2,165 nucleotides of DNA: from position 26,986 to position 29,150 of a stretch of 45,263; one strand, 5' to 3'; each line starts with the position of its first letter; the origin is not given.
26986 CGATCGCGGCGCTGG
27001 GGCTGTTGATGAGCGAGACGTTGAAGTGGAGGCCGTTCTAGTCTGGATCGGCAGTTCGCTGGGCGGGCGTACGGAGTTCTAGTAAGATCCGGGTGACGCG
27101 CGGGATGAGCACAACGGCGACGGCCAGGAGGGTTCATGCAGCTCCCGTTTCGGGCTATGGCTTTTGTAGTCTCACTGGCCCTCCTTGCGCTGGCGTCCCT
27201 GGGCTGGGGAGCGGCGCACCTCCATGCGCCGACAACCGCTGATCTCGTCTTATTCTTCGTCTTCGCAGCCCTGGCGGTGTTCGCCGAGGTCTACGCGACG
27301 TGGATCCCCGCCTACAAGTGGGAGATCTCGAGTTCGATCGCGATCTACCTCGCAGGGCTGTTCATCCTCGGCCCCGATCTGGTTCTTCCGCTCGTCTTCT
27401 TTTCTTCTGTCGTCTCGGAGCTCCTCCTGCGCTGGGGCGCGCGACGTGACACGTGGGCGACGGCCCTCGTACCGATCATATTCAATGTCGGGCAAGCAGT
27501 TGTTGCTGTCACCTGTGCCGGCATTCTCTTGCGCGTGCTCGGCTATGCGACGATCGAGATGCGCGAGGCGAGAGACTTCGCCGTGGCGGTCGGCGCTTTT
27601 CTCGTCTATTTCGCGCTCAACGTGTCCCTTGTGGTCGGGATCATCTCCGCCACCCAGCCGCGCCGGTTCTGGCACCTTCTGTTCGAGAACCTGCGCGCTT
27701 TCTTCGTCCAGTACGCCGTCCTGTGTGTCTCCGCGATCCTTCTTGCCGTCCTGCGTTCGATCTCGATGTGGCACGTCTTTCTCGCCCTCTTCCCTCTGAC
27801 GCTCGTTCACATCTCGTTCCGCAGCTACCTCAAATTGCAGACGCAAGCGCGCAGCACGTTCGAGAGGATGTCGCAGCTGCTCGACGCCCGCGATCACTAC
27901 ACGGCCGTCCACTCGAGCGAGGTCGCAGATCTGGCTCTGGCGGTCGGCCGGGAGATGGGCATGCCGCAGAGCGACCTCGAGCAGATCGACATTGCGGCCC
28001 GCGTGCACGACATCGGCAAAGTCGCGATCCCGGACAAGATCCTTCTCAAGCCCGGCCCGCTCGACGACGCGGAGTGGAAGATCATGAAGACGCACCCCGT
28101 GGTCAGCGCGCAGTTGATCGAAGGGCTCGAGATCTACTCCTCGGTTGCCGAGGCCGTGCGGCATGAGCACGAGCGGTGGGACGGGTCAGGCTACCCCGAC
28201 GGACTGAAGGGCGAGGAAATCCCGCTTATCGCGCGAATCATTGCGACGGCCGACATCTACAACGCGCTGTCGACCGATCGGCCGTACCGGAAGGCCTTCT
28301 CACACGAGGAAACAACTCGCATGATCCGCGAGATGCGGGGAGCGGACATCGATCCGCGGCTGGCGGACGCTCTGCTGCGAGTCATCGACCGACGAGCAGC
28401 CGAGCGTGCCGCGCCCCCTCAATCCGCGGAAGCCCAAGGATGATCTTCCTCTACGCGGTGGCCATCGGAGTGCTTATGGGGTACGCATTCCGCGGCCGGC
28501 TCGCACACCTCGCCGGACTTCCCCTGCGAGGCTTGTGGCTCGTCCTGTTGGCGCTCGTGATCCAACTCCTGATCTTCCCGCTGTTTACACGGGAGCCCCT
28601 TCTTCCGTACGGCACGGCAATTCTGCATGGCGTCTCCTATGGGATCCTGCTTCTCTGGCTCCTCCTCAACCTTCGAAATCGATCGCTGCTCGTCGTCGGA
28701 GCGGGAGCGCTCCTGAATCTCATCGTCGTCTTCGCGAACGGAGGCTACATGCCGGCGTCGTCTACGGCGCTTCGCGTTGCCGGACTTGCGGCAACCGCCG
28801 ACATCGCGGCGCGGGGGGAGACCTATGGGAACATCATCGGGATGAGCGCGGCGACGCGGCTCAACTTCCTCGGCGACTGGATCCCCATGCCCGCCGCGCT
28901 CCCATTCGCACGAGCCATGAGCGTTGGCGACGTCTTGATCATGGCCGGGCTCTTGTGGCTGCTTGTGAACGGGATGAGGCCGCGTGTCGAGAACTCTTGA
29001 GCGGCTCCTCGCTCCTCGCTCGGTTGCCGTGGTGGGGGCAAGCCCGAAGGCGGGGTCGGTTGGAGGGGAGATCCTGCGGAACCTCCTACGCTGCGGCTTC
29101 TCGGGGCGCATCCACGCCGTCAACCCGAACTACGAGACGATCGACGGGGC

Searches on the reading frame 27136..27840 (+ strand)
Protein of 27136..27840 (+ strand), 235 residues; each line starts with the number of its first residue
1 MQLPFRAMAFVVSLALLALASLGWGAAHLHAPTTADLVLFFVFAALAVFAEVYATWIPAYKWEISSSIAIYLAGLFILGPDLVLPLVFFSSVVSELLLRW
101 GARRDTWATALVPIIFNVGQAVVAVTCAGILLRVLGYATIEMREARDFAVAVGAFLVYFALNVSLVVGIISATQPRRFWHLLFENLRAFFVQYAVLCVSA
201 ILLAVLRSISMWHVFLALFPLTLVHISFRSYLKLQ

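Call 30: search_protein_families(library=pfam, proteins=[window:27136-27840:+], max_evalue=10)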
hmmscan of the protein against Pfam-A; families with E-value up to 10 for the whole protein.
window:27136-27840:+ (235 aa): 0 families

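Call 36: find_homologous_proteins(query=window:27136-27840:+, max_evalue=0.001)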
Query window:27136-27840:+ (235 aa): 19 proteins with E <= 0.001 among 8000 candidates.
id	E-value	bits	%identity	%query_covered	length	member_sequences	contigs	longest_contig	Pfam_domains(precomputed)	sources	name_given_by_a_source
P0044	1.1e-65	240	54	100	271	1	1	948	-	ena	-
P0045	1.1e-63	233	53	100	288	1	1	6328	-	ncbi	ncbi:MAG: hypothetical protein V3T03_05055, partial [Candidatus Bipolaricaulota bacterium]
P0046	1.0e-58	217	58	84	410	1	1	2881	PF13487.13,PF01966.29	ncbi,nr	ncbi:HD-GYP domain-containing protein, partial [Candidatus Bipolaricaulota bacterium]|nr:HD-GYP doma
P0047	3.5e-53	199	55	81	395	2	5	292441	PF13487.13,PF01966.29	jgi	-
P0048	1.6e-51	194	81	53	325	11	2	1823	PF13487.13,PF01966.29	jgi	jgi:HD-GYP domain-containing protein (c-di-GMP phosphodiesterase class II)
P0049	2.1e-50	190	57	73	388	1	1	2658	PF13487.13,PF01966.29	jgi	-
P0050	3.0e-46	176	50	86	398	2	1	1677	PF13487.13,PF01966.29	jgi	-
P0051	5.8e-43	166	50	75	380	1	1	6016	PF13487.13,PF01966.29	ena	-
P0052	2.4e-40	157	41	100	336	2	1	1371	PF13487.13,PF01966.29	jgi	-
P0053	3.1e-39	153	66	51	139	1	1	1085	-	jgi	jgi:hypothetical protein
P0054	3.7e-39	153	76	46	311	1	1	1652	PF13487.13,PF01966.29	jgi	jgi:HD-GYP domain-containing protein (c-di-GMP phosphodiesterase class II)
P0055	1.0e-35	142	80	40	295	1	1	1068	PF13487.13,PF01966.29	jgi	jgi:HD-GYP domain-containing protein (c-di-GMP phosphodiesterase class II)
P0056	1.0e-35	142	80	40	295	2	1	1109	PF13487.13,PF01966.29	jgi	jgi:HD-GYP domain-containing protein (c-di-GMP phosphodiesterase class II)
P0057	4.0e-35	140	74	44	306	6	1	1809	PF13487.13,PF01966.29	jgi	jgi:HD-GYP domain-containing protein (c-di-GMP phosphodiesterase class II)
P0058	1.4e-34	138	57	53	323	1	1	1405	PF13487.13,PF01966.29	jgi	jgi:HD-GYP domain-containing protein (c-di-GMP phosphodiesterase class II)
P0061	2.5e-19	88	50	39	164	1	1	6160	-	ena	-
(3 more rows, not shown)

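Call 87: find_encoding_contigs(protein=P0047, flank=4000, max_places=3)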
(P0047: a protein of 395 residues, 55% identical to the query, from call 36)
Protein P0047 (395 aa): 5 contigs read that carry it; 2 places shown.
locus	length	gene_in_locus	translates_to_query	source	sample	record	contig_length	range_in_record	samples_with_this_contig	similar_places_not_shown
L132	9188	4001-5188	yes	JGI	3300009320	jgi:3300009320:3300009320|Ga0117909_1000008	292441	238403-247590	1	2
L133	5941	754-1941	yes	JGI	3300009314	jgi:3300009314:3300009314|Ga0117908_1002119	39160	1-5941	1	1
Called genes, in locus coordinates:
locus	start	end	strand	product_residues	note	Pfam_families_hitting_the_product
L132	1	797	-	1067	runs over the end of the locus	PF00464:SHMT, PF01041:DegT_DnrJ_EryC1 (weak), PF01571:GCV_T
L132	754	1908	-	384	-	-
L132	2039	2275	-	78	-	PF01084:Ribosomal_S18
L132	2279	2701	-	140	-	PF00436:SSB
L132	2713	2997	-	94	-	PF01250:Ribosomal_S6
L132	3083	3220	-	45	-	-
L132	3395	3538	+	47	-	-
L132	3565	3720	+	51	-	-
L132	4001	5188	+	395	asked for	PF13487:HD_5, PF01966:HD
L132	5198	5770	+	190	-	PF17248:DUF5317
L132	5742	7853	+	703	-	PF02629:CoA_binding, PF13380:CoA_binding_2, PF13607:Succ_CoA_lig, PF19045:Ligase_CoA_2, PF13549:ATP-grasp_5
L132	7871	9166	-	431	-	PF01336:tRNA_anti-codon, PF00152:tRNA-synt_2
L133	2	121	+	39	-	?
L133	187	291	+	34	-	-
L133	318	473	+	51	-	-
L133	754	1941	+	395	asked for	PF13487:HD_5, PF01966:HD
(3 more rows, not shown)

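Call 88: find_encoding_contigs(protein=P0061, flank=4000, max_places=2)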
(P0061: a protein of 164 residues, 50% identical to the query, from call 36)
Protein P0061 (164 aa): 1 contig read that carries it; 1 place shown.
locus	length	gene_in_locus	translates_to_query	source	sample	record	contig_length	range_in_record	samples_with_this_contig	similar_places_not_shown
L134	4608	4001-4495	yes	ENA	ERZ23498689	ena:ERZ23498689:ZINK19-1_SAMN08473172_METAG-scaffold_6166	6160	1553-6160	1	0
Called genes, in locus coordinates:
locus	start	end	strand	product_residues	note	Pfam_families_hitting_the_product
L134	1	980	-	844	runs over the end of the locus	?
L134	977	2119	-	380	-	-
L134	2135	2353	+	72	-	-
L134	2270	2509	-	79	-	PF01084:Ribosomal_S18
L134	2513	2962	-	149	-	PF00436:SSB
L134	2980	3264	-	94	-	PF01250:Ribosomal_S6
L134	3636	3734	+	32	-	-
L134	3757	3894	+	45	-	-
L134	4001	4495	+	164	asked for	-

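Call 92: find_encoding_contigs(protein=P0052, flank=3000, max_places=2)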
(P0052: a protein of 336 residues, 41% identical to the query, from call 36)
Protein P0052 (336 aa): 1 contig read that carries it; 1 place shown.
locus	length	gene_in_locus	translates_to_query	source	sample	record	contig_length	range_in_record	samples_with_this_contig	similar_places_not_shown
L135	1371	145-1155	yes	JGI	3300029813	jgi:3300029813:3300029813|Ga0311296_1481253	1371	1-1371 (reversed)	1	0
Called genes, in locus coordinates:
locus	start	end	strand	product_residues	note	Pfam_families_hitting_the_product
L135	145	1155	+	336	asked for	PF13487:HD_5, PF01966:HD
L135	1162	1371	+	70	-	?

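Call 93: find_encoding_contigs(protein=P0051, flank=3000, max_places=2)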
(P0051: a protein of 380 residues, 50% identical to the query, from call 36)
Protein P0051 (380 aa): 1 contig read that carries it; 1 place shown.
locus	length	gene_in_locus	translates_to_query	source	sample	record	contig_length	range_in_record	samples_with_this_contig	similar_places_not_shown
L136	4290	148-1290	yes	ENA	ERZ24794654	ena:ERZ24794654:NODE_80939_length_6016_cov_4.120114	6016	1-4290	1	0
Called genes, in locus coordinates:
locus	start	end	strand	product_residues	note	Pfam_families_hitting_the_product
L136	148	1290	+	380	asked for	PF13487:HD_5, PF01966:HD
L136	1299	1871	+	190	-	PF17248:DUF5317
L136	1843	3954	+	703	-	PF02629:CoA_binding, PF13380:CoA_binding_2, PF13607:Succ_CoA_lig, PF19045:Ligase_CoA_2, PF13549:ATP-grasp_5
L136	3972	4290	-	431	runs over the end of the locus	PF01336:tRNA_anti-codon, PF00152:tRNA-synt_2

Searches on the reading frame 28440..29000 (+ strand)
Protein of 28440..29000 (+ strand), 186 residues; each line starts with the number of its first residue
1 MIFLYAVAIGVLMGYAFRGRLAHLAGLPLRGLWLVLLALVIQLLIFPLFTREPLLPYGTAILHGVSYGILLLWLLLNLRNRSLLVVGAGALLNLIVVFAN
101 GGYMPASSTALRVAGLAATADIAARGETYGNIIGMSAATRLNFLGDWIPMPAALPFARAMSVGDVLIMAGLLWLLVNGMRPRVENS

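Call 6: search_protein_families(library=pfam, proteins=[window:28451-29000:+], max_evalue=0.01)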
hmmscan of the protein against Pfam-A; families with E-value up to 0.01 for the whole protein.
window:28451-29000:+ (183 aa): 0 families

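Call 7: search_protein_families(library=ncbifam, proteins=[window:28451-29000:+], max_evalue=1)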
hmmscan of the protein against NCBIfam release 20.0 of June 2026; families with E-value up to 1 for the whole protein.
window:28451-29000:+ (183 aa): 1 family
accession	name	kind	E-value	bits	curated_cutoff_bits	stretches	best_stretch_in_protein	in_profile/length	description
NF004130.0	PRK05618.1-5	equivalog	0.43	10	199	1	78-108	6-36/212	50S ribosomal protein L25/general stress protein Ctc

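Call 30: search_protein_families(library=pfam, proteins=[window:28440-29000:+], max_evalue=10)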
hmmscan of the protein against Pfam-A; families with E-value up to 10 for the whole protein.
window:28440-29000:+ (186 aa): 1 family
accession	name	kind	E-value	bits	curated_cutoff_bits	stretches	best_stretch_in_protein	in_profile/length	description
PF17248.7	DUF5317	-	2.9e-33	115.5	25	1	28-175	3-150/151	Family of unknown function (DUF5317)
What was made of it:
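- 28440..29000 (+): DUF5317 membrane protein (186 aa), whose start overlaps the HD-GYP stop (ATGA). Pfam PF17248 at 2.9e-33 (call 30).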

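Call 37: search_solved_structures(query=window:28440-29000:+, max_evalue=10)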
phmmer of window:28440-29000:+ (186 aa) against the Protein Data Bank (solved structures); distinct sequences matched with E-value up to 10: 2.
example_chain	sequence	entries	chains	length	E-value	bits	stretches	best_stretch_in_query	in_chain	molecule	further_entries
7orx_AAA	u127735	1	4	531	0.19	14.8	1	83-175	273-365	Probable benzoylformate decarboxylase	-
6iyh_B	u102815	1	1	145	1.3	12.2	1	68-138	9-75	Beta chain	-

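Call 39: find_homologous_proteins(query=window:28440-29000:+, max_evalue=0.001)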
Query window:28440-29000:+ (186 aa): 220 proteins with E <= 0.001 among 3306 candidates; the best 120 are listed.
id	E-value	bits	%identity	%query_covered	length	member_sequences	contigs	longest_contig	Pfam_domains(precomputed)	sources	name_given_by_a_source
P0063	4.4e-92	325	87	100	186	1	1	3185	PF17248.8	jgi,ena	-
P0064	7.3e-92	324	84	100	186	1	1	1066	PF17248.8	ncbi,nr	ncbi:MAG: DUF5317 domain-containing protein [Spirochaetaceae bacterium]|nr:DUF5317 domain-containing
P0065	3.7e-89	315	83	100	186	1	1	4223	PF17248.8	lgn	-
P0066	3.4e-83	296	76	100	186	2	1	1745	PF17248.8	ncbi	-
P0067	5.4e-83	295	77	100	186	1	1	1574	PF17248.8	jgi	jgi:hypothetical protein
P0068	9.8e-81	288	73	100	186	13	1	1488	PF17248.8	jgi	jgi:hypothetical protein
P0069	8.1e-76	272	71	98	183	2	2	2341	PF17248.8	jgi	jgi:hypothetical protein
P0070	4.3e-73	263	70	99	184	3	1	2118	PF17248.8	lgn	-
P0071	5.4e-73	263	70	98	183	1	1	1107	PF17248.8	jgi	jgi:hypothetical protein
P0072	3.5e-72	260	70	98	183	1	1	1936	PF17248.8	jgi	jgi:hypothetical protein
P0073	1.2e-71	258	73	92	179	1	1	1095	PF17248.8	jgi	-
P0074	6.2e-71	256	68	97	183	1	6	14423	PF17248.8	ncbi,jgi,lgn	jgi:hypothetical protein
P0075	7.2e-71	256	69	98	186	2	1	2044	PF17248.8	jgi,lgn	jgi:hypothetical protein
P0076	7.8e-71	256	67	98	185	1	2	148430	PF17248.8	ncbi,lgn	-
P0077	3.5e-70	254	68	98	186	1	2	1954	PF17248.8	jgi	jgi:hypothetical protein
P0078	7.2e-70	253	67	80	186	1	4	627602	PF17248.8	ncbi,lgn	-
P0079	1.1e-69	252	68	98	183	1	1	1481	PF17248.8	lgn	-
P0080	2.3e-69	251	71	97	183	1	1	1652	PF17248.8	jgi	jgi:hypothetical protein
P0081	6.0e-69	250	66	98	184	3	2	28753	PF17248.8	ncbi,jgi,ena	-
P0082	9.7e-69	249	68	97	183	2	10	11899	PF17248.8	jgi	jgi:hypothetical protein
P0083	7.5e-68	246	67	98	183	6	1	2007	PF17248.8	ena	-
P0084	1.1e-67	245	69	96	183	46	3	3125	PF17248.8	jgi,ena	jgi:hypothetical protein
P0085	1.5e-67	245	68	97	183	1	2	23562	PF17248.8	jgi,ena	-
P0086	6.7e-67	243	65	98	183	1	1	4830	PF17248.8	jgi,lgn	jgi:hypothetical protein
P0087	1.2e-66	242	64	100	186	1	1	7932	PF17248.8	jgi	-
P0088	1.7e-66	242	67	97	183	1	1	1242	PF17248.8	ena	-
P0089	3.2e-66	241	65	100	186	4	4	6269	PF17248.8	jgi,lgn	jgi:hypothetical protein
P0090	3.3e-66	241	67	97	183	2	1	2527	PF17248.8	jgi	jgi:hypothetical protein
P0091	4.3e-66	240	66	97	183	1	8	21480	PF17248.8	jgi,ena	jgi:hypothetical protein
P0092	4.7e-66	240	65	100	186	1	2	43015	PF17248.8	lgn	-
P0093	2.8e-65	238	66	97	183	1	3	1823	PF17248.8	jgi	jgi:hypothetical protein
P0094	7.7e-65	236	66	97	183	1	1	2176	PF17248.8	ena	-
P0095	8.0e-64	233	66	97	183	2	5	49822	PF17248.8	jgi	jgi:hypothetical protein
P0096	1.0e-63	233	63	97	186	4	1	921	PF17248.8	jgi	jgi:hypothetical protein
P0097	2.6e-61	225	62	97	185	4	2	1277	PF17248.8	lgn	-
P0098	8.8e-58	213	59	97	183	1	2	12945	PF17248.8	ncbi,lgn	-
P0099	3.5e-56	208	57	97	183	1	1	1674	PF17248.8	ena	-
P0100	2.4e-55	205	67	80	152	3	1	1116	PF17248.8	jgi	jgi:hypothetical protein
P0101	1.9e-54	202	55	97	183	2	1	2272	PF17248.8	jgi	-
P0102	2.0e-54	202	57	97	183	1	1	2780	PF17248.8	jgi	jgi:hypothetical protein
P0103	4.5e-53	198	58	97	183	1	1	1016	PF17248.8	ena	-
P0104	7.8e-53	197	56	97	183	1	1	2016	PF17248.8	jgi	jgi:hypothetical protein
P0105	1.1e-52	197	57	97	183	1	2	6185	PF17248.8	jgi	jgi:hypothetical protein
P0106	2.1e-52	196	57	97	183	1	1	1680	PF17248.8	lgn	-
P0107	8.2e-52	194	54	97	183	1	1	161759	PF17248.8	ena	-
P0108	1.3e-51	193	60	87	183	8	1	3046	PF17248.8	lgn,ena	-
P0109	1.8e-51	193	57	97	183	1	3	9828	PF17248.8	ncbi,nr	ncbi:MAG: DUF5317 domain-containing protein [Candidatus Bipolaricaulis sp.]|nr:DUF5317 domain-contai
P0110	2.1e-51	192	61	86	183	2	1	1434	PF17248.8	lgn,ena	-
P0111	2.8e-51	192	54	97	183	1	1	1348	PF17248.8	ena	-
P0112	5.1e-51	191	56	96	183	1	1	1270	PF17248.8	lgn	-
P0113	5.6e-50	188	54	97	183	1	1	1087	PF17248.8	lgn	-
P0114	2.0e-49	186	56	97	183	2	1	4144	PF17248.8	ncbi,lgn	ncbi:MAG: DUF5317 domain-containing protein [Candidatus Bipolaricaulia bacterium]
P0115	2.9e-49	185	54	97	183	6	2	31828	PF17248.8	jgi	-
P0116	4.4e-49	185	55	97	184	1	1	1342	PF17248.8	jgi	jgi:hypothetical protein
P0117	5.1e-47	178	54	97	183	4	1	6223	PF17248.8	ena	-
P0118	5.3e-47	178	55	98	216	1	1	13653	PF17248.8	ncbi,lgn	-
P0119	1.4e-46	177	58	87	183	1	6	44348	PF17248.8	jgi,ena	-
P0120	2.4e-46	176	54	97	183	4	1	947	PF17248.8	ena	-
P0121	4.1e-46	175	55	90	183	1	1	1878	PF17248.8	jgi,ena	-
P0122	5.0e-46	175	55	96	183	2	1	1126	PF17248.8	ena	-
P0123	5.5e-46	175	56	98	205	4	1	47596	PF17248.8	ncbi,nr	ncbi:DUF5317 domain-containing protein [Candidatus Bipolaricaulota bacterium]|nr:DUF5317 domain-cont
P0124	1.1e-45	174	54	89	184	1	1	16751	PF17248.8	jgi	jgi:hypothetical protein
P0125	1.2e-44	170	52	96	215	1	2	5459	PF17248.8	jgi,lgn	-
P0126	2.0e-44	170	48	98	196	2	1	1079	PF17248.8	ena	-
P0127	2.1e-44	170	50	96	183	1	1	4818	PF17248.8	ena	-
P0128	5.4e-44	168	54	98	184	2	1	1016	PF17248.8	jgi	-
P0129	9.2e-44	168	53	88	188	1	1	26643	PF17248.8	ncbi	-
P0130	1.0e-43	167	53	88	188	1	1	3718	PF17248.8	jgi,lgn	jgi:hypothetical protein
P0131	1.1e-43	167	51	97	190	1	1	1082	PF17248.8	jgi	-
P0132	1.6e-43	167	57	87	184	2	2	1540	PF17248.8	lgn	-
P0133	3.0e-43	166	52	98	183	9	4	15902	PF17248.8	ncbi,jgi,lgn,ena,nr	ncbi:MAG: DUF5317 domain-containing protein [Candidatus Bipolaricaulota bacterium]|jgi:hypothetical 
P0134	4.1e-43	165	51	97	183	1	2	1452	PF17248.8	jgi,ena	-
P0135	4.6e-43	165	52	96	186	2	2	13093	PF17248.8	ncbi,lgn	ncbi:MAG: DUF5317 family protein [Candidatus Acetothermia bacterium]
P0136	1.0e-42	164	53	96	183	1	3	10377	PF17248.8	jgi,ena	-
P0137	1.1e-42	164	51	98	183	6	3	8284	PF17248.8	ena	-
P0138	1.7e-42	163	52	87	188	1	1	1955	PF17248.8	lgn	-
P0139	2.0e-42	163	52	96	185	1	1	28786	PF17248.8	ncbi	-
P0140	2.5e-42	163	54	88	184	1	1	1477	PF17248.8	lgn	-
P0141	3.6e-42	162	51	97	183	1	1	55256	PF17248.8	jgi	jgi:hypothetical protein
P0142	4.6e-42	162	50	97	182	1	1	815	PF17248.8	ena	-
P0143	5.1e-42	162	51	98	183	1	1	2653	PF17248.8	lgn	-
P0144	1.3e-41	161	55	88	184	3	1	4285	PF17248.8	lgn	-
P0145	1.5e-41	160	53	98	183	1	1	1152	PF17248.8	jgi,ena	-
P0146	1.5e-41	160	55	83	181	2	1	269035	PF17248.8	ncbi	-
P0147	2.0e-41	160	54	88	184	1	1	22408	PF17248.8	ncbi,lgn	-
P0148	2.8e-41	159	52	88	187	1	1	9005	PF17248.8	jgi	-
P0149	5.5e-41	158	52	89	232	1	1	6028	PF17248.8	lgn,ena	-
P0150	8.8e-41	158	49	97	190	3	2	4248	PF17248.8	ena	-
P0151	1.5e-40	157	55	97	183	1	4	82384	PF17248.8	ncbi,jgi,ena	-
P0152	2.0e-40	157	53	89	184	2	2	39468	PF17248.8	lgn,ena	-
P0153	3.4e-40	156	54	87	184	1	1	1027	PF17248.8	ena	-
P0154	3.6e-40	156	51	82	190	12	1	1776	PF17248.8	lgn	-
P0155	4.6e-40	155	45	100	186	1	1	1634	PF17248.8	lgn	-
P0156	5.1e-40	155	54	88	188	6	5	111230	PF17248.8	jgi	jgi:hypothetical protein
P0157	5.1e-40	155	49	97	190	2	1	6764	PF17248.8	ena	-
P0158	5.2e-40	155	50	91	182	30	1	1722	PF17248.8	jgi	jgi:hypothetical protein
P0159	6.1e-40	155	50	82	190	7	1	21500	PF17248.8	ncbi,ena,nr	ncbi:DUF5317 domain-containing protein [Candidatus Bipolaricaulota bacterium]|nr:DUF5317 domain-cont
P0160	6.5e-40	155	47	96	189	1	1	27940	PF17248.8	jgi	-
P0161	7.1e-40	155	53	90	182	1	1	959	PF17248.8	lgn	-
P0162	1.2e-39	154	52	91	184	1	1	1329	PF17248.8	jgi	jgi:hypothetical protein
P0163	1.8e-39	154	48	97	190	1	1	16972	PF17248.8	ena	-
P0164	1.9e-39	153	51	100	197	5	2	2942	PF17248.8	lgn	-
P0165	2.3e-39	153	50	91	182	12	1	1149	PF17248.8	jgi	-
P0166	2.5e-39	153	49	91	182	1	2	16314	PF17248.8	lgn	-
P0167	3.1e-39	153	53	90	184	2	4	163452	PF17248.8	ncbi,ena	-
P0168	3.2e-39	153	51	97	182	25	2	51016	PF17248.8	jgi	jgi:hypothetical protein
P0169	5.5e-39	152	53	97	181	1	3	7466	PF17248.8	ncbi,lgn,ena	-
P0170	6.0e-39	152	50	91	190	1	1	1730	PF17248.8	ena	-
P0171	7.3e-39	152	49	97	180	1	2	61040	PF17248.8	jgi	-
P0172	7.3e-39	152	48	97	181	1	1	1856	PF17248.8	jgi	-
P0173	8.6e-39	151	50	91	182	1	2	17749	PF17248.8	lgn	-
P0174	1.1e-38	151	52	98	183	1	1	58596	PF17248.8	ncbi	-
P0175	1.4e-38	151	52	88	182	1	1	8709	PF17248.8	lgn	-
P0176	1.6e-38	150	47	97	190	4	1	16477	PF17248.8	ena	-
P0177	1.6e-38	150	50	89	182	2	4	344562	PF17248.8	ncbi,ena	ncbi:MAG: DUF5317 domain-containing protein [Candidatus Bipolaricaulaceae bacterium]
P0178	1.9e-38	150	46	98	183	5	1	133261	PF17248.8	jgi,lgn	jgi:hypothetical protein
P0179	1.9e-38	150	46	97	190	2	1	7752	PF17248.8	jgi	-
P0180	2.4e-38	150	48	99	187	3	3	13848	PF17248.8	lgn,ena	-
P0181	2.4e-38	150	51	88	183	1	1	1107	PF17248.8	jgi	jgi:hypothetical protein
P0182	2.7e-38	150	52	98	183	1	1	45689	PF17248.8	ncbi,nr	ncbi:DUF5317 domain-containing protein [Candidatus Bipolaricaulota bacterium]|nr:DUF5317 domain-cont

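Call 47: predict_structure(alignment_id=A2)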
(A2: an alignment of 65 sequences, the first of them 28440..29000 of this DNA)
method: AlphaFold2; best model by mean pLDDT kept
length: 186 residues; sequences in the alignment: 65
mean_pLDDT: 91.9   pTM: 0.85
mean pLDDT of the five models: 91.9, 91.1, 89.9, 89.3, 89.1
residues with pLDDT >= 90: 145; 70-90: 36; 50-70: 3; < 50: 2
segments of 3 or more residues with pLDDT < 50: none
pLDDT, mean of each block of 10 residues (from residue 1): 92 96 92 94 82 75 92 96 97 96 96 96 92 96 96 91 97 96 63
secondary structure, 60 per line:
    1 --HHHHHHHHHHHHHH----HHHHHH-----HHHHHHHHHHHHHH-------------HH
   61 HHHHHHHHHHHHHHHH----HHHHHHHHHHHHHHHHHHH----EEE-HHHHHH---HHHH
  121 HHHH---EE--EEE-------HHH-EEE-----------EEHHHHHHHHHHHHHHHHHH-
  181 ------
elements in order: H3-16 H21-26 H32-45 H59-76 H81-99 E104-106 H108-113 H117-124 E132-134 E146-148 H162-179

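Call 50: fold_search(model_id=the predicted structure, library=pdb)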
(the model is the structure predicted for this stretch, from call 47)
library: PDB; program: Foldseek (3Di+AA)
matches with E <= 10: 13; with E <= 0.001: 0
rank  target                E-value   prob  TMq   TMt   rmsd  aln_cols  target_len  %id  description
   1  8xqw_O                3.1e+00  0.02  0.18  0.12  19.1       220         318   13  Cryo-EM structure of the Ycf2-FtsHi motor complex from Chlamydomonas reinhardtii in AMPPNP bound state (released 2024-09-11)
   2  9jqs_A                4.9e+00  0.15  0.23  0.15   5.8        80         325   14  Apo form of Oryza sativa solanesyl diphosphate synthase 3 (released 2025-12-17)
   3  8vp9_A                6.5e+00  0.06  0.20  0.07  14.5        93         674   22  Cryo-EM structure of the cysteine-free ABC transporter PCAT1 bound with ADP and Substrate (released 2024-10-30)
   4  7w7c_B                6.9e+00  0.02  0.19  0.21  18.4       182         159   15  Heme exporter in the unliganded form (released 2022-06-22)
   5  5ern_B                8.2e+00  0.03  0.23  0.17   7.0       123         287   13  Crystal structure of elongation domain of Phomopsis amygdali fusicoccadiene synthase (released 2016-01-20)
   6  1k3r_A                8.2e+00  0.01  0.11  0.08  13.8        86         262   10  Crystal Structure of the Methyltransferase with a Knot from Methanobacterium thermoautotrophicum (released 2002-05-15)
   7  9baa_B                8.7e+00  0.04  0.17  0.06  14.7        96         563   21  Cryo-EM structure of the ABC transporter PCAT1 bound with Mg_class_1 (released 2024-10-30)
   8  9cpc_3E               8.7e+00  0.01  0.14  0.08  25.8       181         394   15  Atomic model of porcine brain ventricles cilia doublet microtubule (48-nm periodicity) (released 2024-10-23)
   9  4g7v_S                9.2e+00  0.09  0.27  0.34   5.0        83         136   14  Crystal structure of voltage sensing domain of Ci-VSP with fragment antibody (R217E, 2.5 A) (released 2014-02-05)
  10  4h8s_D                9.2e+00  0.01  0.17  0.10  27.6       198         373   13  Crystal structure of human APPL2BARPH domain (released 2012-10-17)
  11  1vg6                  9.7e+00  0.04  0.27  0.20   8.6       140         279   18  Crystal Structure Of Octaprenyl Pyrophosphate Synthase From Hyperthermophilic Thermotoga Maritima F132A/L128A/I123A muta (released 2004-05-18)
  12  9zcv_A                9.7e+00  0.01  0.14  0.04  17.9       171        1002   12  Human TRPM8 fully-swapped, desensitized, ligand-free structure at 4 degrees Celsius resolved in cell vesicles (released 2026-03-25)
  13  9gsh_A                9.7e+00  0.00  0.11  0.03  35.7       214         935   13  Cryo-EM structure of PMCA-NPTN complex captured in E1-Ca-ATP state (released 2025-08-06)
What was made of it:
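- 28440..29000 (+): AF2 pLDDT is 91.9 with no PDB fold match (calls 47, 50).
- On AgrD-type autoinducing peptide precursor: The neighbour DUF5317 has no AgrB Pfam match and no PDB fold match (calls 30, 50).
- On Type IV pilin / Flp (class III signal peptide): The DUF5317 model has no similarity to FlaK or presenilin-type peptidases (call 50).
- The DUF5317 fold matches nothing in the PDB (call 50) and the gene is absent from some loci.
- Tried and rejected: The model is high-confidence (pLDDT 92, call 47), but Foldseek finds no PDB match (best E = 3.1, call 50).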

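Call 68: search_protein_families(library=padloc, proteins=[window:28440-29000:+], max_evalue=0.01)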
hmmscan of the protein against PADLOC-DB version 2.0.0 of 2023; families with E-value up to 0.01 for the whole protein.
window:28440-29000:+ (186 aa): 0 families

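Call 69: search_protein_families(library=phrogs, proteins=[window:28440-29000:+], max_evalue=0.1)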
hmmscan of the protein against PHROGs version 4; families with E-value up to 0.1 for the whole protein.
window:28440-29000:+ (186 aa): 0 families
